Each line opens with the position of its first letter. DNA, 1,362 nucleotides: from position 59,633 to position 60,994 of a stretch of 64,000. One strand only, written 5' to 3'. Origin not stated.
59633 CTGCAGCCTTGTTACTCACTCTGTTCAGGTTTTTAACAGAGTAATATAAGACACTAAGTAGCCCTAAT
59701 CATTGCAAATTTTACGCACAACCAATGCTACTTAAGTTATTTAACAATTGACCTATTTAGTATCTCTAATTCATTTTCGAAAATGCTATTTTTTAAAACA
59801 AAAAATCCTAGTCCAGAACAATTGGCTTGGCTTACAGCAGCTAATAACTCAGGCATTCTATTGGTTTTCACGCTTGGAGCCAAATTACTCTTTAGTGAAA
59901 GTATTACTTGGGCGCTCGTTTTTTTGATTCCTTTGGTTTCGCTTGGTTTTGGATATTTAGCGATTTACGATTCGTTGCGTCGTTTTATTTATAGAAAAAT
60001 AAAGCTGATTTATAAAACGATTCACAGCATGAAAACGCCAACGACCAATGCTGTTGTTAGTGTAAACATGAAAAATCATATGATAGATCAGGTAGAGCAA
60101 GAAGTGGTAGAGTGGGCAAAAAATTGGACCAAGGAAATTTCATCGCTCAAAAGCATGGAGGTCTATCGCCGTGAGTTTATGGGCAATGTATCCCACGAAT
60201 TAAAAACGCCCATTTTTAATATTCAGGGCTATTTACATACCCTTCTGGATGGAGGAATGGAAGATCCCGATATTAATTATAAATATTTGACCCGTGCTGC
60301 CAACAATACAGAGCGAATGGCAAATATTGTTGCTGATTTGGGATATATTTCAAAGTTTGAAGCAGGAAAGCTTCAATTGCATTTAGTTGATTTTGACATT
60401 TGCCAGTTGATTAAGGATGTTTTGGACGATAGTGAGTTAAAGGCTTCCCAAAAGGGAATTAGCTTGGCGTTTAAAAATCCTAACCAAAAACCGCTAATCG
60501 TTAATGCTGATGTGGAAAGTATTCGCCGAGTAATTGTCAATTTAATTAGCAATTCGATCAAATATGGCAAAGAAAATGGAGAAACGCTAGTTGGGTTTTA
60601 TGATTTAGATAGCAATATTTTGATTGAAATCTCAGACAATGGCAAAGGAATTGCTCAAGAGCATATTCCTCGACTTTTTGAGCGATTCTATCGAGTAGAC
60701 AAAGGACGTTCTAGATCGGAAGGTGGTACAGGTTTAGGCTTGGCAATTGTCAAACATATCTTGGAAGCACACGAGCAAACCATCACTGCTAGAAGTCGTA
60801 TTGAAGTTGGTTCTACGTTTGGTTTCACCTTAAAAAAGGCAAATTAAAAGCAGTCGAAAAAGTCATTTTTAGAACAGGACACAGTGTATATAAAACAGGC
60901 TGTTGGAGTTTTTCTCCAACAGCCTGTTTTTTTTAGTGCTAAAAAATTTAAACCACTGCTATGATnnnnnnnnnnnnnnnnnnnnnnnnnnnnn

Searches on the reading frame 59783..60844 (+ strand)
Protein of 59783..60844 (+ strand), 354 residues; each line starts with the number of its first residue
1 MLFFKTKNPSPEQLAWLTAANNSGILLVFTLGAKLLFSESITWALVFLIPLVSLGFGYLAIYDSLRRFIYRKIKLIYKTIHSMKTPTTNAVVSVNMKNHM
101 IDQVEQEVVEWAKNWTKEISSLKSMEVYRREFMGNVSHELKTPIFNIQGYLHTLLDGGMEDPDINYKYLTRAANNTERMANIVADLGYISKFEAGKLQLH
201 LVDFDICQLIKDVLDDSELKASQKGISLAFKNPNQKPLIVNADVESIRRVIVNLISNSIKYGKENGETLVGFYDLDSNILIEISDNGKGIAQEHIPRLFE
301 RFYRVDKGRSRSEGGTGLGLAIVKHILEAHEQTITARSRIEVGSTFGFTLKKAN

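Call 78: search_protein_families(library=pfam, proteins=[window:59783-60844:+], max_evalue=0.0001)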
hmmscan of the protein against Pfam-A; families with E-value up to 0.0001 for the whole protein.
window:59783-60844:+ (354 aa): 2 families
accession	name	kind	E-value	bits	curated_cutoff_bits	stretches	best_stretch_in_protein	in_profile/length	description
PF02518.31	HATPase_c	-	2.9e-26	92.5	26.4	1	243-353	2-110/111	Histidine kinase-, DNA gyrase B-, and HSP90-like ATPase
PF00512.31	HisKA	-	5.2e-14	52.5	26.9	1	129-195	2-66/66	His Kinase A (phospho-acceptor) domain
